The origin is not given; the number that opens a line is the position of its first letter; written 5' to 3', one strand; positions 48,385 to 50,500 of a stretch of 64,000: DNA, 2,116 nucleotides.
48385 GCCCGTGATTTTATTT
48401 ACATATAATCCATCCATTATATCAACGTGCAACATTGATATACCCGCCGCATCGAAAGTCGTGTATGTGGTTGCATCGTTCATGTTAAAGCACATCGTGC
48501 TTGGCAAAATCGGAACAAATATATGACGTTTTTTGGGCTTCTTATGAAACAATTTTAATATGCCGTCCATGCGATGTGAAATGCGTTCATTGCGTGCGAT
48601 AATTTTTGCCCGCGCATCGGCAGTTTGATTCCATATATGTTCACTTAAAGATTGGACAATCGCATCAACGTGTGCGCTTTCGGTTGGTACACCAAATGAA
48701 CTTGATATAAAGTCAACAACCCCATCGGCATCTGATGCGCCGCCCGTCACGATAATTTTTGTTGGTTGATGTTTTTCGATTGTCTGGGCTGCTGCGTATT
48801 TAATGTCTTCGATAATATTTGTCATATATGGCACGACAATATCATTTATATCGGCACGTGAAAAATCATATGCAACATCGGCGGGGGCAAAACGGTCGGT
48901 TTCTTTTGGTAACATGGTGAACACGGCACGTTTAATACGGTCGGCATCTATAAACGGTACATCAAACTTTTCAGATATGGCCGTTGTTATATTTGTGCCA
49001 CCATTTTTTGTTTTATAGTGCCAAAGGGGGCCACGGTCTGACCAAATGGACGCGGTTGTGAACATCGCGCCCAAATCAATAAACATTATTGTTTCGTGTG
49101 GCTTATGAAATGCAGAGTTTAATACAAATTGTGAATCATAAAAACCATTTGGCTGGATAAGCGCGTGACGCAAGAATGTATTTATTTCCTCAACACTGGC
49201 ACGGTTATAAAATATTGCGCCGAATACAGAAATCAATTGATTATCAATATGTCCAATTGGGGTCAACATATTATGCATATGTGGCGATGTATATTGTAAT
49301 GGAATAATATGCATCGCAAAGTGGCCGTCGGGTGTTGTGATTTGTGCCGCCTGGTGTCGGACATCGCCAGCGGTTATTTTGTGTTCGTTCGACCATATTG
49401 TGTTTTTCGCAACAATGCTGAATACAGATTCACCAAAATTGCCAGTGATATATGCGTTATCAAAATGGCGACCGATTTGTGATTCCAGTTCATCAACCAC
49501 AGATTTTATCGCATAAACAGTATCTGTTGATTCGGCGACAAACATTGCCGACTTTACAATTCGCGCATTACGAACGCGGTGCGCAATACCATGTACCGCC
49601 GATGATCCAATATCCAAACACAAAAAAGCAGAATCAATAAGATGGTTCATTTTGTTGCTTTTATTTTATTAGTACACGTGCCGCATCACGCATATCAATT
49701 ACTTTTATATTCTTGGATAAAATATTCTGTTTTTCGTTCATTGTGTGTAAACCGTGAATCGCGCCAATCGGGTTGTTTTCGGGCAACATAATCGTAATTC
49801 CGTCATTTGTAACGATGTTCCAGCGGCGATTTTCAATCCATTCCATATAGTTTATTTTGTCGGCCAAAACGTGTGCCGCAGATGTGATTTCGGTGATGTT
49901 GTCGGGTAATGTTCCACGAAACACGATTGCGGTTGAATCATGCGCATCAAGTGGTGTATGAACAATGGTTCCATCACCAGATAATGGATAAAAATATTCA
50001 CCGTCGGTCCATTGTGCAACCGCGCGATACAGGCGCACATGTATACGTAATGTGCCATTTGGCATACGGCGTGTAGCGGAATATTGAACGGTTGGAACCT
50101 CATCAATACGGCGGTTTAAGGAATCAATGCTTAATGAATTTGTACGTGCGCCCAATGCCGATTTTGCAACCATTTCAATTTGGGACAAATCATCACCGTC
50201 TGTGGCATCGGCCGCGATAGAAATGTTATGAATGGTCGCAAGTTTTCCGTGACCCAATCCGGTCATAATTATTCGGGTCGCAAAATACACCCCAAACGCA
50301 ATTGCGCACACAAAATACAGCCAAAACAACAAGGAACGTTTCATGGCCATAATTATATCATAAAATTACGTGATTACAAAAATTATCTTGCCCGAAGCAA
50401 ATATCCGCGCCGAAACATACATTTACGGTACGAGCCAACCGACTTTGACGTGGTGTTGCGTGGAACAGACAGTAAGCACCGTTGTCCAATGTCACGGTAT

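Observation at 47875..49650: FtsA-like protein reads through in frame into a full ribulose-phosphate 3-epimerase; ftsZ absent from the expected position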

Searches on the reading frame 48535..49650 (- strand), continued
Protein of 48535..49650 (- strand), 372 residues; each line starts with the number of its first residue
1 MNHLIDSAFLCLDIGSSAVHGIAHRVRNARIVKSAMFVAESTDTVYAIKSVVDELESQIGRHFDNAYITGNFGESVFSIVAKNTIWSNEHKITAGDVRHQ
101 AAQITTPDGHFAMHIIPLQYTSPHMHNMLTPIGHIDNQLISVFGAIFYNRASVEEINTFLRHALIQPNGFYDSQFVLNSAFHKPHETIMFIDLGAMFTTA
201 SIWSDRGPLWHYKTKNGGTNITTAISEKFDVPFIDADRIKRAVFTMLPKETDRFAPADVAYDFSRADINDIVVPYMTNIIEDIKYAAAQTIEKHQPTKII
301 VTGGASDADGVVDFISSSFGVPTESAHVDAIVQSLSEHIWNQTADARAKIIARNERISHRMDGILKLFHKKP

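Call 55: search_protein_families(library=ncbifam, proteins=[P0159, P0161, P0163, P0164, P0166, P0167, P0170, P0152, P0143], max_evalue=1e-10)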
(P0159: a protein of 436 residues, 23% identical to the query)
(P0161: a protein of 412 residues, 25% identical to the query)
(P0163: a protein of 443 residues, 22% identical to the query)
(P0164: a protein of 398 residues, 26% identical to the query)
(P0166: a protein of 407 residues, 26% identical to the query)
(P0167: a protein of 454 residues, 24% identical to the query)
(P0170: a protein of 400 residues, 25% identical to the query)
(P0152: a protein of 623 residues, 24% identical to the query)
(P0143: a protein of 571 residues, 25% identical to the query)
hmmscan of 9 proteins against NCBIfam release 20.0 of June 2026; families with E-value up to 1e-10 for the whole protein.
P0159 (436 aa): 3 families
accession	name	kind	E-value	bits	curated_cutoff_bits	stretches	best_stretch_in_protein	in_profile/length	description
TIGR01174.1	ftsA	equivalog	2.9e-69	233.9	175.85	1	59-400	22-369/371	cell division protein FtsA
NF007009.0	PRK09472.1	equivalog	1.3e-33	116.7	409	1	56-399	27-382/420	cell division protein FtsA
NF011660.0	PRK15080.1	equivalog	4e-12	45.9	182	0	198-287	113-197/277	ethanolamine utilization protein EutJ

P0161 (412 aa): 4 families
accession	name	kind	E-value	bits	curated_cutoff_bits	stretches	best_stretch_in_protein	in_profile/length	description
TIGR01174.1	ftsA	equivalog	5.9e-83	279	175.85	1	9-377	3-369/371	cell division protein FtsA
NF007009.0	PRK09472.1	equivalog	1.2e-35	123.4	409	1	4-410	6-416/420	cell division protein FtsA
TIGR01175.1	pilM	subfamily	5e-13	48.8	133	1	197-347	184-311/348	type IV pilus assembly protein PilM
NF011660.0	PRK15080.1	equivalog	5.1e-11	42.3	182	0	271-346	184-255/277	ethanolamine utilization protein EutJ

P0163 (443 aa): 4 families
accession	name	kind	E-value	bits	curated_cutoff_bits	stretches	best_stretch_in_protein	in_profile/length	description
TIGR01174.1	ftsA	equivalog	6e-84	282.2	175.85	1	26-407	4-369/371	cell division protein FtsA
NF007009.0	PRK09472.1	equivalog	7.2e-47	160.4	409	1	60-407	32-383/420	cell division protein FtsA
TIGR01175.1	pilM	subfamily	1.2e-12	47.6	133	1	228-387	182-317/348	type IV pilus assembly protein PilM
NF045709.1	Amuc_1101_fam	equivalog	1.9e-12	46.8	650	1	183-387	128-319/608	Amuc_1101 family PilM-like pilus complex protein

P0164 (398 aa): 3 families
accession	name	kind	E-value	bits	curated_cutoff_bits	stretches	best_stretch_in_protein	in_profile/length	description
TIGR01174.1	ftsA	equivalog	4.1e-83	279.5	175.85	1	6-345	2-346/371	cell division protein FtsA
NF007009.0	PRK09472.1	equivalog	1.7e-53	182.2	409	1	4-371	8-389/420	cell division protein FtsA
TIGR01175.1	pilM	subfamily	2.6e-12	46.4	133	1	188-344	175-313/348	type IV pilus assembly protein PilM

P0166 (407 aa): 2 families
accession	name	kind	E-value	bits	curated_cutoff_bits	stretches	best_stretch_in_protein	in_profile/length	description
TIGR01174.1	ftsA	equivalog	7.5e-70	235.9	175.85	1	7-356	3-352/371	cell division protein FtsA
NF007009.0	PRK09472.1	equivalog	1.1e-37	130.1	409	1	8-391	12-401/420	cell division protein FtsA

P0167 (454 aa): 6 families
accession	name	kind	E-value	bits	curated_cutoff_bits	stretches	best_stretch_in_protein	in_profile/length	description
TIGR01174.1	ftsA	equivalog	3.2e-86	289.7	175.85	1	16-386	1-371/371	cell division protein FtsA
NF007009.0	PRK09472.1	equivalog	2.5e-50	171.8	409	1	13-401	6-400/420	cell division protein FtsA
TIGR01175.1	pilM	subfamily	4.4e-18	65.4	133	0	179-375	145-327/348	type IV pilus assembly protein PilM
NF011660.0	PRK15080.1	equivalog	1.8e-15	56.9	182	0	178-271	112-197/277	ethanolamine utilization protein EutJ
TIGR02529.1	EutJ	subfamily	3.1e-13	49.7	152.1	0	179-271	77-164/239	ethanolamine utilization protein EutJ family protein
NF010539.0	PRK13927.1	subfamily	3.8e-11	42.5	293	0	182-365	118-317/339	rod shape-determining protein MreB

P0170 (400 aa): 2 families
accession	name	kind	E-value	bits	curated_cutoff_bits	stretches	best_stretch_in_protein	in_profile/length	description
TIGR01174.1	ftsA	equivalog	1.4e-83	281.1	175.85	1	9-372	2-371/371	cell division protein FtsA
NF007009.0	PRK09472.1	equivalog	4.7e-49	167.6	409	1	5-374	6-387/420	cell division protein FtsA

P0152 (623 aa): 10 families
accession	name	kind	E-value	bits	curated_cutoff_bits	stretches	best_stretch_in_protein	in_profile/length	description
NF004076.0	PRK05581.1-4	subfamily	2.3e-57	193.8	165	1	411-617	6-214/221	ribulose-phosphate 3-epimerase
TIGR01163.1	rpe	equivalog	7.4e-50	169.2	212.6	1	413-618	3-210/211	ribulose-phosphate 3-epimerase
TIGR01174.1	ftsA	equivalog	2.5e-48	165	175.85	1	10-350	3-344/371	cell division protein FtsA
NF007266.0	PRK09722.1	equivalog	2.1e-43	148.4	271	1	412-603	5-198/230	D-allulose 6-phosphate 3-epimerase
NF007009.0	PRK09472.1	equivalog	7e-31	107.7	409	1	8-350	9-358/420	cell division protein FtsA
NF005944.0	PRK08005.1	equivalog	5.3e-19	68.3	376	1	431-615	23-204/210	ribulose-phosphate 3 epimerase family protein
NF005986.0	PRK08091.1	equivalog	3.6e-17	63.1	264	1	424-613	28-218/229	ribulose-phosphate 3-epimerase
NF010539.0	PRK13927.1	subfamily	2.1e-12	46.6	293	1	200-351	150-311/339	rod shape-determining protein MreB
TIGR00904.1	mreB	subfamily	1.1e-11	44.4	365.75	1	200-347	149-307/334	MreB/Mrl family cell shape determining protein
TIGR01175.1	pilM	subfamily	4.4e-11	42.4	133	0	192-352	178-314/348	type IV pilus assembly protein PilM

P0143 (571 aa): 6 families
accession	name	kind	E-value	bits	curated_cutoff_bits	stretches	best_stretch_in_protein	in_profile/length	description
NF004076.0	PRK05581.1-4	subfamily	3.5e-52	176.8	165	1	373-566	22-216/221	ribulose-phosphate 3-epimerase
TIGR01163.1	rpe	equivalog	4.6e-46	156.9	212.6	1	375-565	19-210/211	ribulose-phosphate 3-epimerase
NF007266.0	PRK09722.1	equivalog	2.1e-35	122.3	271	1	382-563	28-213/230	D-allulose 6-phosphate 3-epimerase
TIGR01174.1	ftsA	equivalog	1.2e-15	57.5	175.85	1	88-319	92-347/371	cell division protein FtsA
NF005944.0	PRK08005.1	equivalog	9.2e-14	51.2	376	1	377-557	22-199/210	ribulose-phosphate 3 epimerase family protein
NF005986.0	PRK08091.1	equivalog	8e-11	42.3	264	0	381-564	38-222/229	ribulose-phosphate 3-epimerase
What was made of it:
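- Closest known: PilM, the actin-like type IV pilus protein. Different: PilM genes sit in pilMNOPQ operons rather than after ftsQ, and the fusion's nearest unfused relatives are FtsA, not PilM (call 55).
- Call 55: the least diverged fusion, P0152, scores 165 bits (E 2.5e-48) on TIGR01174. Call 55: the nearest unfused relatives all pass the TIGR01174 equivalog cutoff. The nearest unfused relatives are all FtsA equivalogs (call 55).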

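Call 59: list_cluster_members(proteins=[P0152, P0143, P0134, P0128, P0122, P0144, P0155, P0130, P0131, P0272])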
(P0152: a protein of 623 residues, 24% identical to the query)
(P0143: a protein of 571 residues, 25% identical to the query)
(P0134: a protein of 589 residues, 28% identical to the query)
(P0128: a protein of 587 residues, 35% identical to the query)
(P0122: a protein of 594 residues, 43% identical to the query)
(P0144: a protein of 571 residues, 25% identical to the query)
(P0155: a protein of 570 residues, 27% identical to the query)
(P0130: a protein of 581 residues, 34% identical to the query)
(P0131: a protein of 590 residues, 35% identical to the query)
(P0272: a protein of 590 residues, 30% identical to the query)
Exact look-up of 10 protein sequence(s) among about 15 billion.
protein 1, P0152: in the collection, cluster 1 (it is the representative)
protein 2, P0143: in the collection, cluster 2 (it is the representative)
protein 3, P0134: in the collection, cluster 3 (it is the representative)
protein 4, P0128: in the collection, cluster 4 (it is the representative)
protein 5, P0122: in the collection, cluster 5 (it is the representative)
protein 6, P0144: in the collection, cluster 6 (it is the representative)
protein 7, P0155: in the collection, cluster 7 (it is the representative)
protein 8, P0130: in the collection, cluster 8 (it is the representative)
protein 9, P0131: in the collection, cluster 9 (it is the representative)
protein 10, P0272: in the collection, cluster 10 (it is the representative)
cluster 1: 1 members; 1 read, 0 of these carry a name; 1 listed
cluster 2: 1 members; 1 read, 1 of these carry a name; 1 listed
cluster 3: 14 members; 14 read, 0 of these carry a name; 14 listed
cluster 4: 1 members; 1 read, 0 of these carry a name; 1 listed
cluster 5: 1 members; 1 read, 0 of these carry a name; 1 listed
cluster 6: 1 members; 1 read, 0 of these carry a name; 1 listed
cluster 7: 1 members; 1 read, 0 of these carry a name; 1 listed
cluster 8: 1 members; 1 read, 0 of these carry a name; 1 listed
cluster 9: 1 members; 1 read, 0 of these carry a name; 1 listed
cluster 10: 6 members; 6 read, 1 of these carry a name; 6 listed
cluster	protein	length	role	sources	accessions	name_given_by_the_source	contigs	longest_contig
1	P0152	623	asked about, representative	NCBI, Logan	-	-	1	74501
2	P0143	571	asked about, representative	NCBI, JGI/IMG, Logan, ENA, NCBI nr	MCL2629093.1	MAG: ribulose-phosphate 3-epimerase [Alphaproteobacteria bacterium] | ribulose-phosphate 3-epimerase [Alphaproteobacteria bacterium]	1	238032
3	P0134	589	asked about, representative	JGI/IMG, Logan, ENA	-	-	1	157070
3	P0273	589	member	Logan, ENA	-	-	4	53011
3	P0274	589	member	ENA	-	-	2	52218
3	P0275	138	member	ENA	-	-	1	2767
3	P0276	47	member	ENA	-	-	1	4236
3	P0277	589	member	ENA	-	-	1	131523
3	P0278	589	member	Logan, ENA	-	-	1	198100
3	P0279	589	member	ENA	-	-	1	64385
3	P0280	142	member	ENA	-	-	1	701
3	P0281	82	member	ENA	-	-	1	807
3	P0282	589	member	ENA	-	-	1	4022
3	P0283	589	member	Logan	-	-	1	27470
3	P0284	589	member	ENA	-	-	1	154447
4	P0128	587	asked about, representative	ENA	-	-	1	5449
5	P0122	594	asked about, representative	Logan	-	-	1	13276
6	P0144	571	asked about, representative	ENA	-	-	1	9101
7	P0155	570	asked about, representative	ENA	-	-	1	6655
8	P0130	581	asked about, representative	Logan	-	-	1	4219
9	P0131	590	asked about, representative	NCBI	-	-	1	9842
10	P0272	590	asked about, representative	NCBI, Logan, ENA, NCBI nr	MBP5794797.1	MAG: ribulose-phosphate 3-epimerase [Alphaproteobacteria bacterium] | ribulose-phosphate 3-epimerase [Alphaproteobacteria bacterium]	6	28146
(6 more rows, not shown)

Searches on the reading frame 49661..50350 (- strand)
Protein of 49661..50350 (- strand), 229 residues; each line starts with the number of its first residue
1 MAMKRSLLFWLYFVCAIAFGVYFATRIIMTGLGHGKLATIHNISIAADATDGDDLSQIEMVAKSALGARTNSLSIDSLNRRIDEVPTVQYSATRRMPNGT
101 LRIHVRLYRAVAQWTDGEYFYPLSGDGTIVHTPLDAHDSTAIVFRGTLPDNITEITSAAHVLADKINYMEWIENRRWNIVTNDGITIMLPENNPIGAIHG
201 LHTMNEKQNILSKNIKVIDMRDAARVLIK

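Call 3: search_protein_families(library=pfam, proteins=[window:49661-50350:-], max_evalue=0.01)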
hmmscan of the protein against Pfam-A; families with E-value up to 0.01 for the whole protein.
window:49661-50350:- (229 aa): 1 family
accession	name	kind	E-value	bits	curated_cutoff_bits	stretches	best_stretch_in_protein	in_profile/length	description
PF03799.20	FtsQ_DivIB_C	-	3e-09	38.2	21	1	112-221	1-114/114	Cell division protein FtsQ/DivIB, C-terminal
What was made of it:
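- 49661..50350 (-): ftsQ (229 aa). It is the first gene of the ftsQ-ftsA::rpe pair, and its stop lies 10 nt before the fusion's ATG. Pfam FtsQ_DivIB_C E 3e-9 (call 3).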

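Call 4: search_protein_families(library=ncbifam, proteins=[window:49661-50350:-], max_evalue=0.01)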
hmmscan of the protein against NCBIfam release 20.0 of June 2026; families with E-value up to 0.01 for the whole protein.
window:49661-50350:- (229 aa): 1 family
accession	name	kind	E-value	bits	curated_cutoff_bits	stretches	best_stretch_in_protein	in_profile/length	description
NF008043.0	PRK10775.1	equivalog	0.0025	17.1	366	1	49-199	69-221/276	cell division protein FtsQ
